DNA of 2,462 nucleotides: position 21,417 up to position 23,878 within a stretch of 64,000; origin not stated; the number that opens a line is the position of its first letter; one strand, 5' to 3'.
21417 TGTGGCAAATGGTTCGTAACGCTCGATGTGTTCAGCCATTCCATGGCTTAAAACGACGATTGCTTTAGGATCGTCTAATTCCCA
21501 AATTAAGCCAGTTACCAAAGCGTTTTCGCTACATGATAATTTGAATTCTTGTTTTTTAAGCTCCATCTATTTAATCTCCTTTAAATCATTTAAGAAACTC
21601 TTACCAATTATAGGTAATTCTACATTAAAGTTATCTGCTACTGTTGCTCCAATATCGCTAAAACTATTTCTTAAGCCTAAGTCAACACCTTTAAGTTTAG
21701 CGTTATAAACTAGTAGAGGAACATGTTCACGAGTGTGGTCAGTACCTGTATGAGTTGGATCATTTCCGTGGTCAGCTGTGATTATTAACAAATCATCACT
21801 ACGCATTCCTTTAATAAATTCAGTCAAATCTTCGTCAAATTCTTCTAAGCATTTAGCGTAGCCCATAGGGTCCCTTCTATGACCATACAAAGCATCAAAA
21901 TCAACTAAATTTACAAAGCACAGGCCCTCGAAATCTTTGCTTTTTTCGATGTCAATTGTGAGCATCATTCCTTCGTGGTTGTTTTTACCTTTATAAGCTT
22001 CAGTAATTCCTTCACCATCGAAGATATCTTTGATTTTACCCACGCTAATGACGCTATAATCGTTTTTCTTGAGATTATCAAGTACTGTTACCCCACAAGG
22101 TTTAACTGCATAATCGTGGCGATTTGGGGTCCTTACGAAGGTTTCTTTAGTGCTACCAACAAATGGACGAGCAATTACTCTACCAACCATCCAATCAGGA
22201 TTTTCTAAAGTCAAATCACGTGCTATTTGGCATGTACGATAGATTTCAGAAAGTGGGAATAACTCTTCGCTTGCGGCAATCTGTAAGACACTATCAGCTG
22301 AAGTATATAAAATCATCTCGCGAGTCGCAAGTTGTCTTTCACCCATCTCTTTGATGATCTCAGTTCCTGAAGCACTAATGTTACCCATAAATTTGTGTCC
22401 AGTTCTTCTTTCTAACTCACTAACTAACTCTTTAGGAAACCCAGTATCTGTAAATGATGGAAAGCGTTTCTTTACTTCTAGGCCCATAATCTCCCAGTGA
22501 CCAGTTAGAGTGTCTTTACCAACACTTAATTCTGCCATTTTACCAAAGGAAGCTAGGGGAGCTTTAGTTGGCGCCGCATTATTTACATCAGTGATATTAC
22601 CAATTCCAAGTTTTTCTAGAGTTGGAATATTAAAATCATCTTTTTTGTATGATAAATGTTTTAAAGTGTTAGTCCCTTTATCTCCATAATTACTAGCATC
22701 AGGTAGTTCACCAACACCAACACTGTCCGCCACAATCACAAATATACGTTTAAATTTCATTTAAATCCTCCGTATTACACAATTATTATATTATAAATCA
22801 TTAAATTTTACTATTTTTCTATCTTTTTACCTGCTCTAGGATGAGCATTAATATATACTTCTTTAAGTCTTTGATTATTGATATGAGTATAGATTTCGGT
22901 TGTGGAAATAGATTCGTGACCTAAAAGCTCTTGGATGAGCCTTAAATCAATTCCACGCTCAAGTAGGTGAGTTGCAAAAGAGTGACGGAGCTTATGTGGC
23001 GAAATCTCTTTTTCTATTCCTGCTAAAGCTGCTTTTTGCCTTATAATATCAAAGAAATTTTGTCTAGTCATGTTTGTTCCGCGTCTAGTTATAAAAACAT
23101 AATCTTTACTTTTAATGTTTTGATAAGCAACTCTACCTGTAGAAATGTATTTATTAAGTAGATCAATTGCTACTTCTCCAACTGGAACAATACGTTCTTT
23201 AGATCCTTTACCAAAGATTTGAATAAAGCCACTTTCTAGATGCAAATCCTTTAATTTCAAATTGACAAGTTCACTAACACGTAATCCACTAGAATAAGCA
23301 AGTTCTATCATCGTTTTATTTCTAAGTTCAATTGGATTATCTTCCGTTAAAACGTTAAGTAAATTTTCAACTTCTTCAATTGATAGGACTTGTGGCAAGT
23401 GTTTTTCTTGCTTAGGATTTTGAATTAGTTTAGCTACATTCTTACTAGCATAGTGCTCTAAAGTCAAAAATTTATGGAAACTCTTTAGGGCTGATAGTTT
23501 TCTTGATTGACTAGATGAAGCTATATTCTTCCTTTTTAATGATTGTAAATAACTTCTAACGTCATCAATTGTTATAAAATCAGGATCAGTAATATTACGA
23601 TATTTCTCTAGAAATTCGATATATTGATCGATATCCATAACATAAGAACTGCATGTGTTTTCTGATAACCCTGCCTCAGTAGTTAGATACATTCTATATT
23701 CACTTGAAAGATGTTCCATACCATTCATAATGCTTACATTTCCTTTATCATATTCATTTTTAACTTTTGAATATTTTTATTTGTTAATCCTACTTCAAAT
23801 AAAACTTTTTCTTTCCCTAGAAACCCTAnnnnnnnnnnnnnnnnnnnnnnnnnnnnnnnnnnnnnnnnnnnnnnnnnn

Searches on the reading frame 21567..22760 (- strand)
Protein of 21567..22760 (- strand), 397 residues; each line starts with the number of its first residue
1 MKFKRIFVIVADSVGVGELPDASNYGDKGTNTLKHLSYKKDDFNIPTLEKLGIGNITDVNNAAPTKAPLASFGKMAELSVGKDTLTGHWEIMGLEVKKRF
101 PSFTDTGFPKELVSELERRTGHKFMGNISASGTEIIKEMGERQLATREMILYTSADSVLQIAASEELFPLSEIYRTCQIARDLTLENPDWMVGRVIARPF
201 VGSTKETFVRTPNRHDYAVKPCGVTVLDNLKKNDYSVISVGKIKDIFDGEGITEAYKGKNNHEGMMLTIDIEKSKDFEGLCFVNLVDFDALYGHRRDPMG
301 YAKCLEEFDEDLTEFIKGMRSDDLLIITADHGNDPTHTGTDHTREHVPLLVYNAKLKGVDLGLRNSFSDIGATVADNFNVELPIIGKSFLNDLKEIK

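Call 10: search_protein_families(library=ncbifam, proteins=[window:21567-22760:-], max_evalue=0.00001)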
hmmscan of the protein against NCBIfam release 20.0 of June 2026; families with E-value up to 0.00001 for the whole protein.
window:21567-22760:- (397 aa): 5 families
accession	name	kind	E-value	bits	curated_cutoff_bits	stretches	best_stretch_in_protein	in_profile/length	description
NF003766.0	PRK05362.1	equivalog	4.2e-165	549.3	256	1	2-393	2-395/396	phosphopentomutase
TIGR01696.1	deoB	equivalog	8.7e-155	515.2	341.2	1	5-388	1-381/381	phosphopentomutase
NF009049.0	PRK12383.1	equivalog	2.1e-61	208.1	254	2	226-395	236-403/408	phosphopentomutase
TIGR00306.2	apgM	subfamily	1e-06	28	320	1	265-355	280-369/403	2,3-bisphosphoglycerate-independent phosphoglycerate mutase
NF003104.0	PRK04024.1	equivalog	1.5e-06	27.2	489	1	245-356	265-370/412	2,3-bisphosphoglycerate-independent phosphoglycerate mutase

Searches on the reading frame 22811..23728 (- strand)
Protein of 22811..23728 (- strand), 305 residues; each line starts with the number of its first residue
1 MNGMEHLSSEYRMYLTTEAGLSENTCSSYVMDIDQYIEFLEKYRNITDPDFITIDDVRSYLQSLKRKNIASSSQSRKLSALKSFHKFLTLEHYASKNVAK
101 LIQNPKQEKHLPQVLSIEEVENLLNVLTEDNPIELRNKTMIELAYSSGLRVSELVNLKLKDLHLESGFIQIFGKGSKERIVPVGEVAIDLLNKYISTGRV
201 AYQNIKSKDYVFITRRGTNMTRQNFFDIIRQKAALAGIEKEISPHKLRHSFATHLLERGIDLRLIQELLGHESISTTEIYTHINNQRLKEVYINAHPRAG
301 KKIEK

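Call 10: search_protein_families(library=ncbifam, proteins=[window:22811-23728:-], max_evalue=0.00001)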
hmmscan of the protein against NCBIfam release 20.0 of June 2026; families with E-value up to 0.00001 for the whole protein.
window:22811-23728:- (305 aa): 13 families
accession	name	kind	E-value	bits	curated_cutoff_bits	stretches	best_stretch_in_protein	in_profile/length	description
TIGR02225.1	recomb_XerD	equivalog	9.7e-107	356.6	329.6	1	10-299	2-290/290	site-specific tyrosine recombinase XerD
NF001399.0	PRK00283.1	subfamily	3.2e-105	351.6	279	1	9-299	10-299/300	tyrosine recombinase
TIGR02224.1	recomb_XerC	equivalog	3.5e-98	328.6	335.15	1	10-300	2-294/295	tyrosine recombinase XerC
NF040815.2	recomb_XerA_Arch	equivalog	2e-73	247.2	220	1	10-292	2-263/263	site-specific tyrosine recombinase/integron integrase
NF002331.0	PRK01287.1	subfamily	4.4e-60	203.6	371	1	15-301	36-330/365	site-specific tyrosine recombinase XerC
TIGR02249.1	integrase_gron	subfamily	3.9e-48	164.4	265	2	19-205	12-187/315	integron integrase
NF003462.0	PRK05084.1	equivalog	5.2e-37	127.4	267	1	136-291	196-352/360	tyrosine recombinase XerS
NF007370.0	PRK09870.1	subfamily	2.5e-28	99.1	221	1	112-298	10-194/200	tyrosine-type DNA invertase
NF011946.0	PRK15417.1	equivalog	3.4e-28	98.8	435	2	206-285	238-317/337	integron integrase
NF007371.0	PRK09871.1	subfamily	7.9e-28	97.3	222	1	117-292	9-183/198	tyrosine-type DNA invertase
NF002685.0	PRK02436.1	equivalog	2e-14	54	178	1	12-281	6-244/245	site-specific tyrosine recombinase XerD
NF040693.1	recomb_GmtY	equivalog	1.5e-11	44.2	340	1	184-289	329-438/441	gamma-mobile-trio recombinase GmtY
NF041502.1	integrase_1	equivalog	4.2e-08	32.4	350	1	202-290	279-367/484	site-specific integrase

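Call 21: find_homologous_proteins(query=window:22811-23728:-, max_evalue=1e-30)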
Query window:22811-23728:- (305 aa): 7935 proteins with E <= 1e-30 among 8000 candidates; the best 120 are listed.
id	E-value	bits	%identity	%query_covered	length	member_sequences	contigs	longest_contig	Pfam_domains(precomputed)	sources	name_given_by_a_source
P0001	4.5e-192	654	99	100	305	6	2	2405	PF13495.13,PF00589.28,PF02899.24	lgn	-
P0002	2.1e-165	567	89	97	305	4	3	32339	PF13495.13,PF00589.28,PF02899.24,PF22823.3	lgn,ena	-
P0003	1.2e-163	561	86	98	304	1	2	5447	PF13495.13,PF00589.28,PF02899.24,PF22823.3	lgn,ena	-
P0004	1.4e-155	535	84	98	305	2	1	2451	PF13495.13,PF00589.28,PF02899.24,PF22823.3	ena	-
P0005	2.2e-151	521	81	100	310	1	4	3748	PF13495.13,PF00589.28,PF02899.24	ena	-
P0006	1.7e-143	495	78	98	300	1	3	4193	PF13495.13,PF00589.28,PF02899.24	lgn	-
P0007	2.3e-143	495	78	98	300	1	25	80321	PF13495.13,PF00589.28,PF02899.24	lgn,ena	-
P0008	3.1e-143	494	78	98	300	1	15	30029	PF13495.13,PF00589.28,PF02899.24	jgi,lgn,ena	-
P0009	3.1e-143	494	78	98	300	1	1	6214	PF13495.13,PF00589.28,PF02899.24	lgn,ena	-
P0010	3.3e-143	494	78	98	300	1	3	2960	PF13495.13,PF00589.28,PF02899.24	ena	-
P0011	4.8e-143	494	77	98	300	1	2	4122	PF13495.13,PF00589.28,PF02899.24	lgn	-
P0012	1.1e-142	492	77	98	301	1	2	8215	PF13495.13,PF00589.28,PF02899.24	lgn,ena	-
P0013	1.4e-142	492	77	98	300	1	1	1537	PF13495.13,PF00589.28,PF02899.24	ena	-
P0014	3.0e-142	491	76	98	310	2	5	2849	PF13495.13,PF00589.28,PF02899.24,PF22823.3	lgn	-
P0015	1.8e-141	488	76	98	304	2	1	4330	PF13495.13,PF00589.28,PF02899.24,PF22823.3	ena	-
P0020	3.4e-141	488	75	99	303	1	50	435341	PF13495.13,PF00589.28,PF02899.24,PF22823.3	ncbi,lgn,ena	-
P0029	9.4e-140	483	75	98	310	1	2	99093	PF13495.13,PF00589.28,PF02899.24,PF22823.3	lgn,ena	-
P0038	2.4e-123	429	67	95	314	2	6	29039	PF13495.13,PF00589.28,PF02899.24,PF22823.3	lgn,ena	-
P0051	4.8e-119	415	65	97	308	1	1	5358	PF13495.13,PF00589.28,PF02899.24,PF22823.3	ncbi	-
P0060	1.9e-116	406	62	98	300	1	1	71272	PF13495.13,PF00589.28,PF02899.24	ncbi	-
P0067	8.8e-114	398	64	98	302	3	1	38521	PF13495.13,PF00589.28,PF02899.24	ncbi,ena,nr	ncbi:MAG TPA: site-specific tyrosine recombinase XerD [Bacilli bacterium]|nr:site-specific tyrosine 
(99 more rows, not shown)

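Call 22: find_encoding_contigs(protein=P0002, flank=10000, max_places=4)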
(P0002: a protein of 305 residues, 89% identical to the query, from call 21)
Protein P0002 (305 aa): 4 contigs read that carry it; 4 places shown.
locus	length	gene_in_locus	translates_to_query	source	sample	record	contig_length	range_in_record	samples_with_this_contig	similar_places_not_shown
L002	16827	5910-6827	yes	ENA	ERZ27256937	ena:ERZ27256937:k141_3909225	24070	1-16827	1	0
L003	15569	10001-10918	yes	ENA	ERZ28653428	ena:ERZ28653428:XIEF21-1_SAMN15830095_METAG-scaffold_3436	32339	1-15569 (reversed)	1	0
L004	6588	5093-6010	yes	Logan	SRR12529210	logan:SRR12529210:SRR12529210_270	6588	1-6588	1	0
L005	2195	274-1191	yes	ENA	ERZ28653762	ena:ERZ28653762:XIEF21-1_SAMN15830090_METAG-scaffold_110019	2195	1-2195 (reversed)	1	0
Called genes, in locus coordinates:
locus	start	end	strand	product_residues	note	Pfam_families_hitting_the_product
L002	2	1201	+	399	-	?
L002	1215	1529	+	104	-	PF00085:Thioredoxin, PF00578:AhpC-TSA, PF08534:Redoxin (weak), PF13098:Thioredoxin_2 (weak), PF14595:Thioredoxin_9 (weak), PF13905:Thioredoxin_8 (faint)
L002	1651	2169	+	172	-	PF04167:DUF402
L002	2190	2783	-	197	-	PF03838:RecU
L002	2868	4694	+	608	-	PF00009:GTP_EFTU, PF03144:GTP_EFTU_D2, PF00679:EFG_C, PF06421:LepA_C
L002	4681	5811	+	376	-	PF04055:Radical_SAM, PF06969:HemN_C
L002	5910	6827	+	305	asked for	PF02899:Phage_int_SAM_1, PF13495:Phage_int_SAM_4, PF22823:MrpR_C_cat (faint), PF00589:Phage_integrase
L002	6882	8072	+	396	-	PF01676:Metalloenzyme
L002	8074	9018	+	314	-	PF02230:Abhydrolase_2 (faint), PF00561:Abhydrolase_1, PF10230:LIDHydrolase (weak), PF12146:Hydrolase_4, PF12697:Abhydrolase_6, PF00326:Peptidase_S9 (faint)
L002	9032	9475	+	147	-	PF01894:YjbQ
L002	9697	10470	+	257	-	-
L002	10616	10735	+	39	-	-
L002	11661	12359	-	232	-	-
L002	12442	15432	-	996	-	PF00005:ABC_tran, PF02687:FtsX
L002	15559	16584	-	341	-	PF13407:Peripla_BP_4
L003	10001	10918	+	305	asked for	PF02899:Phage_int_SAM_1, PF13495:Phage_int_SAM_4, PF22823:MrpR_C_cat (faint), PF00589:Phage_integrase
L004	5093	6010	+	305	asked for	PF02899:Phage_int_SAM_1, PF13495:Phage_int_SAM_4, PF22823:MrpR_C_cat (faint), PF00589:Phage_integrase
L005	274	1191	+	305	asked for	PF02899:Phage_int_SAM_1, PF13495:Phage_int_SAM_4, PF22823:MrpR_C_cat (faint), PF00589:Phage_integrase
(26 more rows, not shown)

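Call 23: find_encoding_contigs(protein=P0020, flank=10000, max_places=3)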
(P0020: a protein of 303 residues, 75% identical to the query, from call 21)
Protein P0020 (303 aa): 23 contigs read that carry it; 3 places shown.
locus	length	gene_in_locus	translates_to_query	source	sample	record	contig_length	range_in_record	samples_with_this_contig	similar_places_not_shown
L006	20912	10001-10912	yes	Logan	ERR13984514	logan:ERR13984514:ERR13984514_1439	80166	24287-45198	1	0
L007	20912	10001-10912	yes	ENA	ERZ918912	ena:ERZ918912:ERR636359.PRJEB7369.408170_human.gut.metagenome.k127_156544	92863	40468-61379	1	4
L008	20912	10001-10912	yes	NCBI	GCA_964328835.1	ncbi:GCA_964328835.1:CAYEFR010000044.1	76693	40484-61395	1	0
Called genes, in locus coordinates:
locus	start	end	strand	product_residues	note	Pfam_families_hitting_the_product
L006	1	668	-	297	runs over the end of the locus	PF11858:DUF3378, PF01351:RNase_HII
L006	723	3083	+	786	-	PF00488:MutS_V, PF20297:MSSS (weak), PF01713:Smr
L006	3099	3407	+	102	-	PF00085:Thioredoxin, PF00578:AhpC-TSA (weak), PF13098:Thioredoxin_2, PF14595:Thioredoxin_9, PF13905:Thioredoxin_8 (faint)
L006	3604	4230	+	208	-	-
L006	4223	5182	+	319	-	-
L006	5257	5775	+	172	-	PF04167:DUF402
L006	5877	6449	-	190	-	PF03838:RecU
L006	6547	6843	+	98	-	-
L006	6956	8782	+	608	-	PF00009:GTP_EFTU, PF03144:GTP_EFTU_D2, PF00679:EFG_C, PF06421:LepA_C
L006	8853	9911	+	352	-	PF04055:Radical_SAM, PF06969:HemN_C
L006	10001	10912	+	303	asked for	PF02899:Phage_int_SAM_1, PF13495:Phage_int_SAM_4, PF22823:MrpR_C_cat (faint), PF00589:Phage_integrase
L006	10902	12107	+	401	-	PF01676:Metalloenzyme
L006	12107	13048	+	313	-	PF00561:Abhydrolase_1, PF12146:Hydrolase_4, PF10230:LIDHydrolase (weak)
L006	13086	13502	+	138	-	PF01894:YjbQ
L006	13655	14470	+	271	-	-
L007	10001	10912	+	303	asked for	PF02899:Phage_int_SAM_1, PF13495:Phage_int_SAM_4, PF22823:MrpR_C_cat (faint), PF00589:Phage_integrase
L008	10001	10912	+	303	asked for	PF02899:Phage_int_SAM_1, PF13495:Phage_int_SAM_4, PF22823:MrpR_C_cat (faint), PF00589:Phage_integrase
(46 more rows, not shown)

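Call 24: find_encoding_contigs(protein=P0007, flank=10000, max_places=3)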
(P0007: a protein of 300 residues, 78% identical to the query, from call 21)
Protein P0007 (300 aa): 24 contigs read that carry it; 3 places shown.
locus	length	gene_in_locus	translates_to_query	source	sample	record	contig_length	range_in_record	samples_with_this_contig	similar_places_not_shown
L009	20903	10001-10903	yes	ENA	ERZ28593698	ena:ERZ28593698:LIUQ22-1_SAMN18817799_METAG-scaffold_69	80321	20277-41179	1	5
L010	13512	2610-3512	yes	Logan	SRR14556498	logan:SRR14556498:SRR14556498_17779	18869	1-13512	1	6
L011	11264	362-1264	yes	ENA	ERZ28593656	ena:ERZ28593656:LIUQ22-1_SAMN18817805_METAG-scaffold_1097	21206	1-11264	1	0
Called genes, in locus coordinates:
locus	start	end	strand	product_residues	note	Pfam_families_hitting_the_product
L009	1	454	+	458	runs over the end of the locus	PF01554:MatE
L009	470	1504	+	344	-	PF00793:DAHP_synth_1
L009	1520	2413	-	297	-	PF11858:DUF3378, PF01351:RNase_HII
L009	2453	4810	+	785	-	PF00488:MutS_V, PF01713:Smr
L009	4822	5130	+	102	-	PF00085:Thioredoxin, PF00578:AhpC-TSA (weak), PF13098:Thioredoxin_2, PF14595:Thioredoxin_9, PF13905:Thioredoxin_8 (faint)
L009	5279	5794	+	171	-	PF04167:DUF402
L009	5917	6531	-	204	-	PF03838:RecU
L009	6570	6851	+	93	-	-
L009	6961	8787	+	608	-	PF00009:GTP_EFTU, PF22042:EF-G_D2 (faint), PF03144:GTP_EFTU_D2, PF00679:EFG_C, PF06421:LepA_C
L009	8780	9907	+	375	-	PF04055:Radical_SAM, PF06969:HemN_C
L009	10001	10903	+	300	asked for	PF02899:Phage_int_SAM_1, PF13495:Phage_int_SAM_4, PF00589:Phage_integrase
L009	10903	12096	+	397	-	PF01676:Metalloenzyme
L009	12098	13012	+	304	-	PF00561:Abhydrolase_1, PF12146:Hydrolase_4, PF12697:Abhydrolase_6, PF20408:Abhydrolase_11 (faint), PF10230:LIDHydrolase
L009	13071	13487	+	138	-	PF01894:YjbQ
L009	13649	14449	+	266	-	-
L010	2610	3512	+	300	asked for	PF02899:Phage_int_SAM_1, PF13495:Phage_int_SAM_4, PF00589:Phage_integrase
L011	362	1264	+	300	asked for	PF02899:Phage_int_SAM_1, PF13495:Phage_int_SAM_4, PF00589:Phage_integrase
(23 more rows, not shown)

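Call 42: find_encoding_contigs(protein=P0029, flank=10000, max_places=1)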
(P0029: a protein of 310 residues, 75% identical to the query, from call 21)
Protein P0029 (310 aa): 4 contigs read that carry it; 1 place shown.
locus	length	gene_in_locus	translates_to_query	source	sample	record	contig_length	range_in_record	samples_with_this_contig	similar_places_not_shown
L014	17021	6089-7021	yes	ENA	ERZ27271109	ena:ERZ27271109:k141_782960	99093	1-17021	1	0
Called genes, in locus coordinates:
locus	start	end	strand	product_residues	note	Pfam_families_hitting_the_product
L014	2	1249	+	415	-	?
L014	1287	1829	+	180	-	PF04167:DUF402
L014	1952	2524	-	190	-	PF03838:RecU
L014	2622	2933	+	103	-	-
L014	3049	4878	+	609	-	PF00009:GTP_EFTU, PF03144:GTP_EFTU_D2, PF00679:EFG_C, PF06421:LepA_C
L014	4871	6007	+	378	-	PF04055:Radical_SAM, PF06969:HemN_C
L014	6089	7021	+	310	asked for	PF13495:Phage_int_SAM_4, PF02899:Phage_int_SAM_1, PF22823:MrpR_C_cat (faint), PF00589:Phage_integrase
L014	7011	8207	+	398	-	PF01676:Metalloenzyme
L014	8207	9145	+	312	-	PF00561:Abhydrolase_1, PF12146:Hydrolase_4, PF20408:Abhydrolase_11 (faint), PF10230:LIDHydrolase (weak)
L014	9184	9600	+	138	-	PF01894:YjbQ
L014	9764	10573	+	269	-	-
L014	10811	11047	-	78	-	-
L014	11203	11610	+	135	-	PF12844:HTH_19, PF13560:HTH_31, PF01381:HTH_3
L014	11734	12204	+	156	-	PF14657:Arm-DNA-bind_4, PF14659:Phage_int_SAM_3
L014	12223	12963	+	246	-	PF00589:Phage_integrase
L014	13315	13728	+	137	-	-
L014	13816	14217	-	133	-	PF08388:GIIM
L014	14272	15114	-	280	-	PF00078:RVT_1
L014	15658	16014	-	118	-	-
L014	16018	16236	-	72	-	-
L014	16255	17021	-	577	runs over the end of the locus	PF05895:DUF859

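Call 43: find_encoding_contigs(protein=P0038, flank=10000, max_places=1)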
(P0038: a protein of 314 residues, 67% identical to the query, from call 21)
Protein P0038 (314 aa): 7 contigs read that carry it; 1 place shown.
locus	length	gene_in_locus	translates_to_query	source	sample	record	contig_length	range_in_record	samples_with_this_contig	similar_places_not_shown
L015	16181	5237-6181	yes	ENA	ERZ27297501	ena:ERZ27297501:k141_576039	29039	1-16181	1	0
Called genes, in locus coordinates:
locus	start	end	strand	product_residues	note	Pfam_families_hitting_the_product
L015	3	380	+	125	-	?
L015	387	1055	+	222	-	-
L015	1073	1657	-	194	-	PF03838:RecU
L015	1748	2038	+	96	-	-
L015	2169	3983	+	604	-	PF00009:GTP_EFTU, PF22042:EF-G_D2 (faint), PF03144:GTP_EFTU_D2, PF16658:RF3_C (faint), PF00679:EFG_C, PF06421:LepA_C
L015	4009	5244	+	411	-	PF04055:Radical_SAM, PF06969:HemN_C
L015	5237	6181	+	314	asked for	PF02899:Phage_int_SAM_1, PF13495:Phage_int_SAM_4, PF00589:Phage_integrase, PF22823:MrpR_C_cat (weak)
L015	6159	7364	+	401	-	PF01676:Metalloenzyme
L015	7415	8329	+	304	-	PF00561:Abhydrolase_1, PF03096:Ndr, PF12146:Hydrolase_4, PF02230:Abhydrolase_2 (faint)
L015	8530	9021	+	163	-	PF13238:AAA_18 (faint)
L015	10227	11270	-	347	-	-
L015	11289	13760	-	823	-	PF00521:DNA_topoisoIV, PF03989:DNA_gyraseA_C (weak)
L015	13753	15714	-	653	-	PF02518:HATPase_c, PF00204:DNA_gyraseB, PF01751:Toprim, PF00986:DNA_gyraseB_C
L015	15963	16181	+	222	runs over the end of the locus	PF02660:G3P_acyltransf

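Call 44: find_encoding_contigs(protein=P0067, flank=10000, max_places=1)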
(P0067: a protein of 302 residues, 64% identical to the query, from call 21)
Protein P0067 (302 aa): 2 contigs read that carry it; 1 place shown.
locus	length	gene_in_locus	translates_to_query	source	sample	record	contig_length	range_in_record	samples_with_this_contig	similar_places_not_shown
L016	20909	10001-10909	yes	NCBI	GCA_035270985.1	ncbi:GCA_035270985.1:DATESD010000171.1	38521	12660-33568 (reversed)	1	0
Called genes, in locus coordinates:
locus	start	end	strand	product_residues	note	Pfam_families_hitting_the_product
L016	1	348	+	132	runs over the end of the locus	-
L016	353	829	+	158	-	PF01252:Peptidase_A8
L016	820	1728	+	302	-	PF01479:S4, PF00849:PseudoU_synth_2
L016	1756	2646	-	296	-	PF11858:DUF3378, PF01351:RNase_HII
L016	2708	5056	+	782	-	PF00488:MutS_V, PF01713:Smr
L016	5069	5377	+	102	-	PF00085:Thioredoxin, PF14595:Thioredoxin_9 (weak), PF13098:Thioredoxin_2 (weak), PF13905:Thioredoxin_8 (faint)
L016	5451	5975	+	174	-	PF04167:DUF402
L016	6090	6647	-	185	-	PF03838:RecU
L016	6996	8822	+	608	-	PF00009:GTP_EFTU, PF22042:EF-G_D2 (weak), PF03144:GTP_EFTU_D2, PF00679:EFG_C, PF06421:LepA_C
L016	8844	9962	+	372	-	PF04055:Radical_SAM, PF06969:HemN_C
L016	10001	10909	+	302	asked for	PF02899:Phage_int_SAM_1, PF13495:Phage_int_SAM_4 (weak), PF00589:Phage_integrase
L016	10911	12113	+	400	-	PF01676:Metalloenzyme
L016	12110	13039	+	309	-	PF00561:Abhydrolase_1, PF12146:Hydrolase_4, PF10230:LIDHydrolase (weak)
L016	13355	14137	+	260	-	-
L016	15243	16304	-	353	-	PF13407:Peripla_BP_4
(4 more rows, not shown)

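Call 63: list_cluster_members(proteins=[P0020, P0051, P0060, P0001])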
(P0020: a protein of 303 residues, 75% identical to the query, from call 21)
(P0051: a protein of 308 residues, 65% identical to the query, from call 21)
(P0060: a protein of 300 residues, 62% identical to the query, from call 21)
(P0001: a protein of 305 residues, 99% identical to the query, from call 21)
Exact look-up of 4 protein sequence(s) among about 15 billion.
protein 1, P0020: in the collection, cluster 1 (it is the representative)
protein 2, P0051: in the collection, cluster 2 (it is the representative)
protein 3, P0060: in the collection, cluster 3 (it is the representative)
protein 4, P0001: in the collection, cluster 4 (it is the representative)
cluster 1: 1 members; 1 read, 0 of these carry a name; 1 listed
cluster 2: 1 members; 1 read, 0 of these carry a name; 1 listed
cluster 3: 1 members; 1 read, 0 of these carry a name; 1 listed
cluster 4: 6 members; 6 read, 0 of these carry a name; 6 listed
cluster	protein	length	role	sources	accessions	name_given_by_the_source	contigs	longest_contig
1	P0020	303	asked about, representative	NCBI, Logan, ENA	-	-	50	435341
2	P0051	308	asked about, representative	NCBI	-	-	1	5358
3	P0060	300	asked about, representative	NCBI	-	-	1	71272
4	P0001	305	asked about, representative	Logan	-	-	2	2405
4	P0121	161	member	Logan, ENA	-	-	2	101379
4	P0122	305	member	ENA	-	-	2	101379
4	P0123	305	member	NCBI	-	-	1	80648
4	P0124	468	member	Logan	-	-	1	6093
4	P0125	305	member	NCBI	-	-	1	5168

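Call 65: find_encoding_contigs(protein=window:22811-23728:-, flank=10000, max_places=6)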
Protein window:22811-23728:- (305 aa): no gene with exactly this product is on record in the collection.

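Call 66: find_encoding_contigs(protein=P0122, flank=10000, max_places=4)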
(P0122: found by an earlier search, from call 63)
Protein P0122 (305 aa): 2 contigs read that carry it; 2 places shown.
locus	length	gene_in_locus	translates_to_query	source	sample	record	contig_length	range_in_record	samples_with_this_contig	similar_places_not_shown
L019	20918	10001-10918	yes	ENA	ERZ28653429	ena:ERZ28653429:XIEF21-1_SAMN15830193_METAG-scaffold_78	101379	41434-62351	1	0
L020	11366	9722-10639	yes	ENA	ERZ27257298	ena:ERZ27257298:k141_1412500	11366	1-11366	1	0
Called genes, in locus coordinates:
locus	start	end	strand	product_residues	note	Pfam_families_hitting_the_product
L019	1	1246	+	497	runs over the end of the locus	PF02074:Peptidase_M32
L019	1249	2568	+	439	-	PF05977:MFS_3 (weak), PF07690:MFS_1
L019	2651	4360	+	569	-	-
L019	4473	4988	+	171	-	PF04167:DUF402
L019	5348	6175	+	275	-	-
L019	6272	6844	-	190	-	PF03838:RecU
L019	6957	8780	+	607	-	PF00009:GTP_EFTU, PF03144:GTP_EFTU_D2, PF00679:EFG_C, PF06421:LepA_C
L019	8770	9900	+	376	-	PF04055:Radical_SAM, PF06969:HemN_C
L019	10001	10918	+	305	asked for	PF02899:Phage_int_SAM_1, PF13495:Phage_int_SAM_4, PF00589:Phage_integrase, PF22823:MrpR_C_cat (faint)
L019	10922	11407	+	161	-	PF13302:Acetyltransf_3, PF00583:Acetyltransf_1, PF13508:Acetyltransf_7 (weak)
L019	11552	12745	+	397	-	PF01676:Metalloenzyme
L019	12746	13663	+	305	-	PF12146:Hydrolase_4, PF20408:Abhydrolase_11 (faint), PF00561:Abhydrolase_1, PF02230:Abhydrolase_2 (faint), PF12697:Abhydrolase_6 (weak), PF00326:Peptidase_S9 (faint), PF10230:LIDHydrolase (weak)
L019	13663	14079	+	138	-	PF01894:YjbQ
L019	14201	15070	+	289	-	-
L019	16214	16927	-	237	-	-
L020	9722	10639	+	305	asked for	PF02899:Phage_int_SAM_1, PF13495:Phage_int_SAM_4, PF00589:Phage_integrase, PF22823:MrpR_C_cat (faint)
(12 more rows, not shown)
